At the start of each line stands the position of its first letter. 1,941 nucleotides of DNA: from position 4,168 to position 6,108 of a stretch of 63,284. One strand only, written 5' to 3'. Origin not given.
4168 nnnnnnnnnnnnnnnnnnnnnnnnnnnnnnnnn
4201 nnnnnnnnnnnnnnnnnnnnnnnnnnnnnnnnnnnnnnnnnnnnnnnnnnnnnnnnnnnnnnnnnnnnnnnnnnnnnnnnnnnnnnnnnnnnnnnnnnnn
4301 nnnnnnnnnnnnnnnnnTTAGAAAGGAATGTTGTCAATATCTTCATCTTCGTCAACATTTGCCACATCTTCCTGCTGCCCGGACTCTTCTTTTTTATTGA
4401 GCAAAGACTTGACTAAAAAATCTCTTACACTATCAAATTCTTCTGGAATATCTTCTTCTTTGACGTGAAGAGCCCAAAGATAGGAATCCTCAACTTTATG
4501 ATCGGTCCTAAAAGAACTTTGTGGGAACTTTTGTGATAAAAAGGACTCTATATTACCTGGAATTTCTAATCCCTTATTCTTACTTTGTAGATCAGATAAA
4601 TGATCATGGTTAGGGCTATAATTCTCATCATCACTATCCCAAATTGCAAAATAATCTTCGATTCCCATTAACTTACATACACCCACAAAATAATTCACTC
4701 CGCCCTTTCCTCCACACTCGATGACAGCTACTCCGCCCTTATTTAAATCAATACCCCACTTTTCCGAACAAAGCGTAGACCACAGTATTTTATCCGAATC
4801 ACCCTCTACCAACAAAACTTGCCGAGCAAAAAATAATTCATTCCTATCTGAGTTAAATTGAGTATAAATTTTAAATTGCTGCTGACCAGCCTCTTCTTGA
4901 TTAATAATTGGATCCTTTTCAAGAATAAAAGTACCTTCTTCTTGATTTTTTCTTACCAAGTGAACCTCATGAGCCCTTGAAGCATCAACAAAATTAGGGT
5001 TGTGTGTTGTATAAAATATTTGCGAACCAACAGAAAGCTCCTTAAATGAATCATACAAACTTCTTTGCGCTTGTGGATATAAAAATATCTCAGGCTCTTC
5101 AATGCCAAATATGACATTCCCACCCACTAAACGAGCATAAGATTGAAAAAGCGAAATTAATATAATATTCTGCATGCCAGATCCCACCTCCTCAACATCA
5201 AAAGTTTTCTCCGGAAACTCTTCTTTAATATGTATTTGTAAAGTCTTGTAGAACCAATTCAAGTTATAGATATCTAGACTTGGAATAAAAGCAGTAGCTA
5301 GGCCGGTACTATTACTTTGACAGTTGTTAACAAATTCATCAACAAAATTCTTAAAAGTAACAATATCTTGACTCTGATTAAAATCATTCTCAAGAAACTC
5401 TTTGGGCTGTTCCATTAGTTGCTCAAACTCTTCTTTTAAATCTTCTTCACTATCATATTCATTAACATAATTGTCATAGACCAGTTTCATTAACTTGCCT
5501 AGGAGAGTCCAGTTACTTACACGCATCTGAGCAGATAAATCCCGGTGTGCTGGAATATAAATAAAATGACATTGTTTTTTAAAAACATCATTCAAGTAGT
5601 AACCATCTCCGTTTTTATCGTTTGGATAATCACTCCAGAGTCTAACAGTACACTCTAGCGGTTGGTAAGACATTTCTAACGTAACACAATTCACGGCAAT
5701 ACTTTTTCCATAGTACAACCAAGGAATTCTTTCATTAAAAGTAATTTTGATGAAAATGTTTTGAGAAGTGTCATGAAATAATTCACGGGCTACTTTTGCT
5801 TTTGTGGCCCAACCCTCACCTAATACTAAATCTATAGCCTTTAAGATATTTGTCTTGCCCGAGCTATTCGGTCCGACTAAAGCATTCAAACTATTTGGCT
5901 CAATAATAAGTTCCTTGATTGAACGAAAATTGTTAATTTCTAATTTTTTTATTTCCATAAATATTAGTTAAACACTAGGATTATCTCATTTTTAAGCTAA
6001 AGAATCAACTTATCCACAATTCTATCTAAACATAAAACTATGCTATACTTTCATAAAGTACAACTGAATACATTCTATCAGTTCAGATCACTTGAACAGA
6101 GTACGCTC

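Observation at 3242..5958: Three-gene operon: OLD-family ATPase/TOPRIM nuclease + AbiJ-like HEPN protein + zinc-ribbon micro-protein (candidate anti-phage defence system)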

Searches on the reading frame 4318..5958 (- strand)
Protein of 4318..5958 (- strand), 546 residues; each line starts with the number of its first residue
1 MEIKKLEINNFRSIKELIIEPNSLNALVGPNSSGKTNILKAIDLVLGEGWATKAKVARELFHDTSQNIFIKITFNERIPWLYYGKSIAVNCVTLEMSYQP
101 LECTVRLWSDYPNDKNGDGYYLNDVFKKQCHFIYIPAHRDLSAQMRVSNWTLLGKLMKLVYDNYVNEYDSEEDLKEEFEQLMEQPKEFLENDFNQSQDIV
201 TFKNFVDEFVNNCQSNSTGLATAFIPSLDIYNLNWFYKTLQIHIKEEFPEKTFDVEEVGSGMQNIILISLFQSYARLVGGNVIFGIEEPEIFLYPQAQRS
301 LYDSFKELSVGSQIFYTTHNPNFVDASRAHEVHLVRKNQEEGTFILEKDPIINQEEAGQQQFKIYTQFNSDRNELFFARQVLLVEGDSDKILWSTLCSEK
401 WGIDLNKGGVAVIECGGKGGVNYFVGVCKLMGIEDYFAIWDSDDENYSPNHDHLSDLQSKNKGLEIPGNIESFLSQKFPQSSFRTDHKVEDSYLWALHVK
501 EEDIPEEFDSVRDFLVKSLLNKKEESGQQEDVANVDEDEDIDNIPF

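Call 3: search_protein_families(library=padloc, proteins=[window:4318-5958:-], max_evalue=0.01)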
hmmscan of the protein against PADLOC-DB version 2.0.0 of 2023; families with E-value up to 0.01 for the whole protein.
window:4318-5958:- (546 aa): 130 families (the best 25 are shown)
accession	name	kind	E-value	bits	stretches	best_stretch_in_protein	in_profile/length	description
PDLC02358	Old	-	4.8e-53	178.8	2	132-452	142-457/578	Old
PDLC02979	AriA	-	6.1e-38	129.6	2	111-324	179-373/373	-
PDLC00062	GajA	-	2.7e-35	119.9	3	241-342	256-362/639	AAA ATPase domain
PDLC00067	GajA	-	2.7e-35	119.9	2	126-461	159-478/604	AAA ATPase domain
PDLC00070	GajA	-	2.5e-34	116.9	2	127-445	148-451/596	AAA ATPase domain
PDLC00072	GajA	-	4.1e-33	112.7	2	126-448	199-506/709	AAA ATPase domain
PDLC00096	GajA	-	7.8e-32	108.8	1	1-419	1-426/630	AAA ATPase domain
PDLC00086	GajA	-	8.8e-32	108.7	2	236-534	260-554/600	AAA ATPase domain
PDLC00071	GajA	-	1e-31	108.4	1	1-417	1-410/588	AAA ATPase domain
PDLC00080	GajA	-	4.7e-31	106.2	1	1-423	1-429/622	AAA ATPase domain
PDLC00094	GajA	-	7.8e-31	105.2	2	165-446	185-457/569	AAA ATPase domain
PDLC00069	GajA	-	1e-30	104.8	2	129-418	174-474/687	AAA ATPase domain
PDLC00099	GajA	-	6.2e-30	102.7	1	1-421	1-434/626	AAA ATPase domain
PDLC00090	GajA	-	1.5e-29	101.2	2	123-443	155-477/659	AAA ATPase domain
PDLC00091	GajA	-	5.3e-27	92.9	1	1-417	1-436/627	AAA ATPase domain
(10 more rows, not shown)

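Call 4: search_protein_families(library=pfam, proteins=[window:4318-5958:-], max_evalue=0.01)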
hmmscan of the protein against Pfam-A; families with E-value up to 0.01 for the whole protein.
window:4318-5958:- (546 aa): 6 families
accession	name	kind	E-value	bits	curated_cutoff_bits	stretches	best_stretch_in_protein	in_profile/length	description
PF13175.12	AAA_15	-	6.6e-39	135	32.1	2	107-324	179-374/374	AAA ATPase domain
PF13304.12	AAA_21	-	1.4e-21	78.3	27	2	158-325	166-304/304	AAA domain, putative AbiEii toxin, Type IV TA system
PF20469.4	OLD-like_TOPRIM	-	2.1e-16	60.7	23.2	1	376-443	1-67/67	Overcoming lysogenization defect protein-like, TOPRIM domain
PF02463.25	SMC_N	-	1.8e-13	50.9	40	1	3-64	2-68/220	RecF/RecN/SMC N terminal domain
PF13476.12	AAA_23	-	1.8e-07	32.4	27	1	5-144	1-87/201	AAA domain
PF11398.14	DUF2813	-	9.3e-07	29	21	1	1-62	1-61/372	Protein of unknown function (DUF2813)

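Call 5: search_protein_families(library=ncbifam, proteins=[window:4318-5958:-], max_evalue=0.01)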
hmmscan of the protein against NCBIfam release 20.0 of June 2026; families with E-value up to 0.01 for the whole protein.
window:4318-5958:- (546 aa): 12 families
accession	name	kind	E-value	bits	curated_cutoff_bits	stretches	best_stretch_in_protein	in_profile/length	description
NF047739.1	antiphage_MADS3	equivalog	1e-12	47.9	420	2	3-45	2-44/427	methylation-associated defense system AAA family ATPase MAD3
TIGR00611.2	recf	equivalog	1.7e-12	47.2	172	1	3-76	1-74/339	DNA replication/repair protein RecF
NF038234.1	retron_eff_Eco8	equivalog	2.3e-12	46.3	250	2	1-44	1-45/679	retron Eco8 family effector endonuclease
NF041760.1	PtuA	equivalog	3.5e-07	29.5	500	1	2-46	51-96/524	retron Ec78 anti-phage system effector ATPase PtuA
TIGR02168.1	SMC_prok_B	equivalog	8.3e-07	27.1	567.35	1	3-49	2-50/1181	chromosome segregation protein SMC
NF003034.1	PRK03918.1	equivalog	1.7e-06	26.3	700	1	1-75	1-78/878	DNA double-strand break repair ATPase Rad50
TIGR02169.1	SMC_prok_A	equivalog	2e-05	22.5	729.4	1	3-49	2-50/1165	chromosome segregation protein SMC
NF053563.1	Rkd4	equivalog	3.4e-05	22.2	860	1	2-76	2-80/747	arcadin-4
NF010680.0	PRK14079.1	equivalog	4.6e-05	22.6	386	1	1-56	1-56/349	recombination protein F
NF045487.1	ASRP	equivalog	0.00021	20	300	1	16-77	9-61/593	archaea-specific SMC-related protein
TIGR00634.1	recN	equivalog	0.001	18.1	407.85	1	3-48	2-48/563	DNA repair protein RecN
NF041034.1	Rad50_Sulf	equivalog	0.0015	16.5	1000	1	1-48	1-49/872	DNA double-strand break repair ATPase Rad50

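Call 9: search_protein_families(library=phrogs, proteins=[window:4318-5958:-], max_evalue=1)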
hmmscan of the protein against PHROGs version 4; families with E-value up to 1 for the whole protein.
window:4318-5958:- (546 aa): 16 families
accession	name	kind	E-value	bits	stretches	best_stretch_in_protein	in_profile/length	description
phrog_4747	-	unknown function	7.6e-59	201.3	2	126-450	176-508/610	-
phrog_7507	-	unknown function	3.1e-20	73.9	2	171-338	294-464/483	-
phrog_8323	-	unknown function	1.6e-19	70.9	1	1-344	49-385/623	-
phrog_1499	-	unknown function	9.9e-11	42.5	1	1-58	3-61/427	-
phrog_3940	-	unknown function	1.2e-10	41.9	2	2-46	4-49/537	-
phrog_9802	-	unknown function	1.6e-10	41.7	2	1-49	3-52/438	-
phrog_5836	-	unknown function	1.2e-08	34.5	2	183-341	207-368/1071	-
phrog_21420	-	unknown function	1.1e-06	28.4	2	243-320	491-566/654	-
phrog_14430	-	unknown function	8e-06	26.3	1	246-341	305-399/444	-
phrog_19212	-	unknown function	7.8e-05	22.4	1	281-341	360-426/550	-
phrog_77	-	DNA, RNA and nucleotide metabolism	9.7e-05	22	1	1-42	296-340/967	SbcC-like subunit of palindrome specific endonuclease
phrog_10445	-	unknown function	0.0003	21.1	1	1-44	3-46/296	-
phrog_25363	-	unknown function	0.00031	21.9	1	1-46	5-51/77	-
phrog_293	-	moron, auxiliary metabolic gene and host takeover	0.0054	15.7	0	17-42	444-469/1058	ABC transporter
phrog_16465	-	DNA, RNA and nucleotide metabolism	0.09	12.8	1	2-45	4-48/491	exonuclease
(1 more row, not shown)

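Call 25: find_homologous_proteins(query=window:4318-5958:-, max_evalue=1e-10)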
Query window:4318-5958:- (546 aa): 916 proteins with E <= 1e-10 among 8000 candidates; the best 120 are listed.
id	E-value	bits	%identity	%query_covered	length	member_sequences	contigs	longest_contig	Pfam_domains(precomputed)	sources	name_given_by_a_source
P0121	0.0e+0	1252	100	100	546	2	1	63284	PF20469.5,PF11398.15,PF13175.13,PF13476.13,PF02463.26,PF13304.13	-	-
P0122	1.9e-219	748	62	94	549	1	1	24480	PF20469.5,PF11398.15,PF13175.13,PF02463.26,PF13304.13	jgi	jgi:putative ATP-dependent endonuclease of OLD family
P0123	5.5e-216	737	62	95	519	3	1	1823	PF20469.5,PF13175.13,PF02463.26,PF13304.13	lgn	-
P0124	6.4e-216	736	59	100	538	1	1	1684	PF20469.5,PF13175.13,PF13476.13,PF02463.26,PF13304.13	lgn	-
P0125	7.2e-216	736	60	100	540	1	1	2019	PF20469.5,PF13175.13,PF02463.26,PF13304.13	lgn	-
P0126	7.9e-215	733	59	100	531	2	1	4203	PF20469.5,PF13175.13,PF13476.13,PF02463.26,PF13304.13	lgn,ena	-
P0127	9.2e-215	733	61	97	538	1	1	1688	PF20469.5,PF13175.13,PF02463.26,PF13304.13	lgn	-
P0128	3.4e-213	727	61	95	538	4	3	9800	PF20469.5,PF13175.13,PF02463.26,PF13304.13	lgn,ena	-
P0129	2.3e-206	705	60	95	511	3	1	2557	PF20469.5,PF11398.15,PF13175.13,PF13476.13,PF02463.26,PF13304.13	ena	-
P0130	4.5e-206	704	59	94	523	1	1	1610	PF20469.5,PF11398.15,PF13175.13,PF13476.13,PF02463.26,PF13304.13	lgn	-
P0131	2.7e-205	701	59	100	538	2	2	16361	PF20469.5,PF11398.15,PF13175.13,PF02463.26,PF13304.13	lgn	-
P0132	4.7e-205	701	59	94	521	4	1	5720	PF20469.5,PF11398.15,PF13175.13,PF13476.13,PF02463.26,PF13304.13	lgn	-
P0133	8.5e-205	700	61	94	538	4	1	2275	PF20469.5,PF13175.13,PF13476.13,PF02463.26,PF13304.13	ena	-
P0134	4.7e-204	697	58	100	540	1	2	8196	PF20469.5,PF13175.13,PF02463.26,PF13304.13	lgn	-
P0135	3.3e-202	691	58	97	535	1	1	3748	PF20469.5,PF11398.15,PF13175.13,PF13476.13,PF02463.26,PF13304.13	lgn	-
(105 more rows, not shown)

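Call 29: find_encoding_contigs(protein=P0122, flank=6000, max_places=2)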
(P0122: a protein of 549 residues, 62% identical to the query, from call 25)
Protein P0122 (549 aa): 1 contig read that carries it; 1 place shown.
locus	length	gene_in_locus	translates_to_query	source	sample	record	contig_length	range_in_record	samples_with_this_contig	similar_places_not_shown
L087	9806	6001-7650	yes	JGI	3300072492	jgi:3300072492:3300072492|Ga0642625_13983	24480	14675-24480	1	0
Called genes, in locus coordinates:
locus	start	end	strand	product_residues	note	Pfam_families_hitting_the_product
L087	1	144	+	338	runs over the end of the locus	PF11104:PilM_2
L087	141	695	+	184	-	-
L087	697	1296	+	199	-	-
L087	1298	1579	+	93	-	-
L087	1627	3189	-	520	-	PF00239:Resolvase, PF07508:Recombinase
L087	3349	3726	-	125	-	PF00239:Resolvase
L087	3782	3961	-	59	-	-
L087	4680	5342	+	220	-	-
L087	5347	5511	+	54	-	-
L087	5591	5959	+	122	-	-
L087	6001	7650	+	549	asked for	PF02463:SMC_N, PF11398:DUF2813 (faint), PF13175:AAA_15, PF13304:AAA_21, PF20469:OLD-like_TOPRIM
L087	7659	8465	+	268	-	-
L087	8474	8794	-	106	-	-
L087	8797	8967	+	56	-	-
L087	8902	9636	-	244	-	-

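Call 30: find_encoding_contigs(protein=P0128, flank=6000, max_places=3)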
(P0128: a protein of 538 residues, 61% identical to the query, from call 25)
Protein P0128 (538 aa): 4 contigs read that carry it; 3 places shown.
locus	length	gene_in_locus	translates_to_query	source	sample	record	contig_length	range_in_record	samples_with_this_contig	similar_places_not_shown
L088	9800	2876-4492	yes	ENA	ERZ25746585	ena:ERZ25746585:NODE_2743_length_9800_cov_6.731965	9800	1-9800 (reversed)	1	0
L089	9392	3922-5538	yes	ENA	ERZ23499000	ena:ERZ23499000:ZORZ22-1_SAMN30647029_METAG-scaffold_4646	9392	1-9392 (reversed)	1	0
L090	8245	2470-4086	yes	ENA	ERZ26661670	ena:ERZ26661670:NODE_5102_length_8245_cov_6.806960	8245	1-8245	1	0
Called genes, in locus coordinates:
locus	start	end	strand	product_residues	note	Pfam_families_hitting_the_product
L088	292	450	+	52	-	-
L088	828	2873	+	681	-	PF12564:TypeIII_RM_meth, PF01555:N6_N4_Mtase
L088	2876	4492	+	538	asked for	PF02463:SMC_N (weak), PF13175:AAA_15, PF13304:AAA_21, PF20469:OLD-like_TOPRIM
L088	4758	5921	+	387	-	PF02661:Fic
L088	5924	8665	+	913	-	PF04851:ResIII, PF27159:HI_1054_N, PF27365:HI_1054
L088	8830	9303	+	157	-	PF12675:DUF3795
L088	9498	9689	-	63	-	-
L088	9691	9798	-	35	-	?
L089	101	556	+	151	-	-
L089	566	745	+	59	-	-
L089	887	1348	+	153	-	-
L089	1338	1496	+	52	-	-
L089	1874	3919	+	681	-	PF12564:TypeIII_RM_meth, PF01555:N6_N4_Mtase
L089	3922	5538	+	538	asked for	PF02463:SMC_N (weak), PF13175:AAA_15, PF13304:AAA_21, PF20469:OLD-like_TOPRIM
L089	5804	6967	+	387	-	PF02661:Fic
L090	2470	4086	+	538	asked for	PF02463:SMC_N (weak), PF13175:AAA_15, PF13304:AAA_21, PF20469:OLD-like_TOPRIM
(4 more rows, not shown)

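Call 31: find_encoding_contigs(protein=P0131, flank=6000, max_places=2)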
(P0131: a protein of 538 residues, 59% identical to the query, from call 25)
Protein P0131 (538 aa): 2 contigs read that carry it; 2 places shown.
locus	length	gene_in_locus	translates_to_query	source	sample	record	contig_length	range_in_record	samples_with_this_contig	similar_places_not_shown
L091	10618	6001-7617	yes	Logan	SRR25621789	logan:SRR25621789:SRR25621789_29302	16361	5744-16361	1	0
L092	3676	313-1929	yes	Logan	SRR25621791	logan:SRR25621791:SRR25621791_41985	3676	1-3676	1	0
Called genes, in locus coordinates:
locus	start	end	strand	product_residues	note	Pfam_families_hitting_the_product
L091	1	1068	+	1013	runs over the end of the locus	PF20473:MmeI_Mtase (faint), PF07669:Eco57I, PF02384:N6_Mtase, PF12950:TaqI_C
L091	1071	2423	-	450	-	PF00239:Resolvase, PF07508:Recombinase, PF13408:Zn_ribbon_recom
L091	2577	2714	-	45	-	-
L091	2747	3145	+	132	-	-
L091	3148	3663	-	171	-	-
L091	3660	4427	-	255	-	PF01555:N6_N4_Mtase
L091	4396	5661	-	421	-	PF02195:ParB_N, PF01555:N6_N4_Mtase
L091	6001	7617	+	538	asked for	PF02463:SMC_N (weak), PF11398:DUF2813 (faint), PF13175:AAA_15, PF13304:AAA_21, PF20469:OLD-like_TOPRIM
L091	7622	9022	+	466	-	PF14082:SduA_C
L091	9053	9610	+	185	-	-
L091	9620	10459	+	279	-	-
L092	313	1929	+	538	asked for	PF02463:SMC_N (weak), PF11398:DUF2813 (faint), PF13175:AAA_15, PF13304:AAA_21, PF20469:OLD-like_TOPRIM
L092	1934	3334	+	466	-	PF14082:SduA_C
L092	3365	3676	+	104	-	?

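Call 34: find_related_loci(query=A3, collection=genome_contigs, flank=5000)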
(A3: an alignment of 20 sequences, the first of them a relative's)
Query A3 (546 aa) in genome_contigs; peptide patterns used: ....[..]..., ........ (x = any residue, [..] = any of these).
71 stretches matched a pattern; 37 encode a relative of the query (tblastn E <= 1e-3); 36 distinct loci.
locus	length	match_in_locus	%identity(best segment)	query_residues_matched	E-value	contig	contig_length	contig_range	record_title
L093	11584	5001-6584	60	3-515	0e+0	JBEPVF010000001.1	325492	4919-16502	MAG: Candidatus Peribacteria bacterium isolate 22E.rosella_refined.299 NODE_12_length_325492_cov_14.964571, whole genome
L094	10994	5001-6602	57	1-546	0e+0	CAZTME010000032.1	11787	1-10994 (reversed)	MAG TPA_asm: uncultured Pseudomonadales bacterium isolate SRP093185_co1_155 genome assembly, contig: NODE_3863_length_11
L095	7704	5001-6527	57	1-516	0e+0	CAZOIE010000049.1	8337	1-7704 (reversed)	MAG TPA_asm: uncultured Planctomycetia bacterium isolate SRP077602_co2_344 genome assembly, contig: NODE_12808_length_83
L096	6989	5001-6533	58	1-516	0e+0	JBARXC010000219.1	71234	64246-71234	MAG: bacterium isolate MFD12922_ilm_asm_bin33 k127_57165, whole genome shotgun sequence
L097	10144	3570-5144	56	10-533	0e+0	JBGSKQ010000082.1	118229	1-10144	MAG: Saprospiraceae bacterium isolate JTS-AC184 k141_2200453, whole genome shotgun sequence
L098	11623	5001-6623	55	3-540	0e+0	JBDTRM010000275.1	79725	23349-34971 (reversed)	MAG: Bacteroidia bacterium isolate cluster3_bin.247 NODE_601_length_79725_cov_9.430928, whole genome shotgun sequence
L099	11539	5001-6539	57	3-515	0e+0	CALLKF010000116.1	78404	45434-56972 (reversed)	MAG TPA_asm: uncultured Saprospirales bacterium isolate SRR6231210_bin.54_CONCOCT_v1.1_MAG genome assembly, contig: ERZ6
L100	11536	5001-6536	57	3-513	0e+0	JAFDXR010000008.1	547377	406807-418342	MAG: Bacteroidetes bacterium isolate SZAS-3 BACT-AMP-16__8__length-547377, whole genome shotgun sequence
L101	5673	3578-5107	58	1-515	0e+0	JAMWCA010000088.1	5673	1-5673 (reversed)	MAG: Candidatus Omnitrophota bacterium isolate DG02_2.bins.52.Tibet NODE_8660_length_5673_cov_8.456185, whole genome sho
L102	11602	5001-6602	56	3-546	0e+0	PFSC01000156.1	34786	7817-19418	MAG: Candidatus Roizmanbacteria bacterium CG_4_9_14_0_2_um_filter_39_13 CG_4_9_14_0.2_um_filter_scaffold_636_c, whole ge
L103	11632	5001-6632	52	1-546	0e+0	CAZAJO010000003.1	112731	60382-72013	MAG TPA_asm: uncultured Gammaproteobacteria bacterium isolate SRP342105_co1_429 genome assembly, contig: NODE_203_length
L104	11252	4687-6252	55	1-532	0e+0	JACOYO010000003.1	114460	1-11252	MAG: Parcubacteria group bacterium isolate NC_groundwater_181_Ag_S-0.1um_44_14 S4_GD2017_2_S1_scaffold_69, whole genome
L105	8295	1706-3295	54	3-546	0e+0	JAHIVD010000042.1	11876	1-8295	MAG: Patescibacteria group bacterium isolate MM_PC_MetaG.mb.55 MM_PC_MetaG.mb.55_k141_846278, whole genome shotgun seque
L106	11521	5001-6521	54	1-517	0e+0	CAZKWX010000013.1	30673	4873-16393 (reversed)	MAG TPA_asm: uncultured Bdellovibrionales bacterium isolate SRP167671_co1_182 genome assembly, contig: NODE_1655_length_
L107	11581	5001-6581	54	1-546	0e+0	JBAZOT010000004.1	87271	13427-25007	MAG: Patescibacteria group bacterium isolate SO_2017_SWC_12 scaffold_297_c1_LP-4_2017, whole genome shotgun sequence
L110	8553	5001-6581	55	1-546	0e+0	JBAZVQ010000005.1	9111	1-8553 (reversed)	MAG: Patescibacteria group bacterium isolate SO_2017_GW1_256 NODE_28456_length_9111_cov_10.492531_OW334_2017, whole geno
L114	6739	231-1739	52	3-515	4e-174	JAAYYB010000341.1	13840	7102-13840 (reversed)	MAG: Fibrobacter sp. isolate AS06rmzACSIP_199 700917_AS06, whole genome shotgun sequence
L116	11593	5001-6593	52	3-546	4e-176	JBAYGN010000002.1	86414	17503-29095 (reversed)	MAG: Candidatus Paceibacterota bacterium isolate SO_2016_GW1_126 scaffold00622_OW334_2016, whole genome shotgun sequence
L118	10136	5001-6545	52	3-525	4e-173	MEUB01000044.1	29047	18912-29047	MAG: candidate division WOR-1 bacterium RIFOXYB2_FULL_37_13 rifoxyb2_full_scaffold_561, whole genome shotgun sequence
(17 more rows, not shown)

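Call 59: search_solved_structures(query=window:4318-5958:-, max_evalue=0.001, show_alignments=1)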
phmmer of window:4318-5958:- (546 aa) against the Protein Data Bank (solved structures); distinct sequences matched with E-value up to 0.001: 13.
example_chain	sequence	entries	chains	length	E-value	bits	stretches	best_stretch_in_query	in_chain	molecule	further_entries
6p74_A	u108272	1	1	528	1.6e-45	159.1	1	3-443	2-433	Putative ATP-dependent endonuclease of the OLD family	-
8sm3_A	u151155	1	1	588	1.2e-10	44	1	5-434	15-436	Endonuclease GajA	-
8wy4_A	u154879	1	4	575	1.2e-10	43.9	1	2-434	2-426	Endonuclease GajA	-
8jq9_B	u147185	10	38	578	1.2e-10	43.9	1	2-434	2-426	Endonuclease GajA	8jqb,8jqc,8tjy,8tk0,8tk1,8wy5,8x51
8j4t_A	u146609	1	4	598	1.3e-10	43.9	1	2-434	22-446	Endonuclease GajA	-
8u7i_A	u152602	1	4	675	2.4e-10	43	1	5-434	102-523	Endonuclease GajA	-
8roc_A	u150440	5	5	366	4.3e-06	28.9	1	3-64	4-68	Structural maintenance of chromosomes protein 1A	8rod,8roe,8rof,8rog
8ro6_A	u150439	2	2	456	5.3e-06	28.6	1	3-64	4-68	Structural maintenance of chromosomes protein 1A (SMC1A)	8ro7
8p0a_A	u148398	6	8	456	5.4e-06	28.6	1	3-64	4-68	Structural maintenance of chromosomes protein 1A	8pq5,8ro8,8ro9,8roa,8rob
7w1m_A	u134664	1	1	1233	1.3e-05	27.3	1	3-63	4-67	Structural maintenance of chromosomes protein 1A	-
6wg3_A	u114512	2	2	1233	1.3e-05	27.3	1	3-63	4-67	Structural maintenance of chromosomes protein 1A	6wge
8ee4_A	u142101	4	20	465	2.7e-05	26.3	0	1-46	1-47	PtuA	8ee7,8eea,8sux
9n69_A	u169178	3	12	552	0.00022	23.3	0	3-50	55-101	AAA family ATPase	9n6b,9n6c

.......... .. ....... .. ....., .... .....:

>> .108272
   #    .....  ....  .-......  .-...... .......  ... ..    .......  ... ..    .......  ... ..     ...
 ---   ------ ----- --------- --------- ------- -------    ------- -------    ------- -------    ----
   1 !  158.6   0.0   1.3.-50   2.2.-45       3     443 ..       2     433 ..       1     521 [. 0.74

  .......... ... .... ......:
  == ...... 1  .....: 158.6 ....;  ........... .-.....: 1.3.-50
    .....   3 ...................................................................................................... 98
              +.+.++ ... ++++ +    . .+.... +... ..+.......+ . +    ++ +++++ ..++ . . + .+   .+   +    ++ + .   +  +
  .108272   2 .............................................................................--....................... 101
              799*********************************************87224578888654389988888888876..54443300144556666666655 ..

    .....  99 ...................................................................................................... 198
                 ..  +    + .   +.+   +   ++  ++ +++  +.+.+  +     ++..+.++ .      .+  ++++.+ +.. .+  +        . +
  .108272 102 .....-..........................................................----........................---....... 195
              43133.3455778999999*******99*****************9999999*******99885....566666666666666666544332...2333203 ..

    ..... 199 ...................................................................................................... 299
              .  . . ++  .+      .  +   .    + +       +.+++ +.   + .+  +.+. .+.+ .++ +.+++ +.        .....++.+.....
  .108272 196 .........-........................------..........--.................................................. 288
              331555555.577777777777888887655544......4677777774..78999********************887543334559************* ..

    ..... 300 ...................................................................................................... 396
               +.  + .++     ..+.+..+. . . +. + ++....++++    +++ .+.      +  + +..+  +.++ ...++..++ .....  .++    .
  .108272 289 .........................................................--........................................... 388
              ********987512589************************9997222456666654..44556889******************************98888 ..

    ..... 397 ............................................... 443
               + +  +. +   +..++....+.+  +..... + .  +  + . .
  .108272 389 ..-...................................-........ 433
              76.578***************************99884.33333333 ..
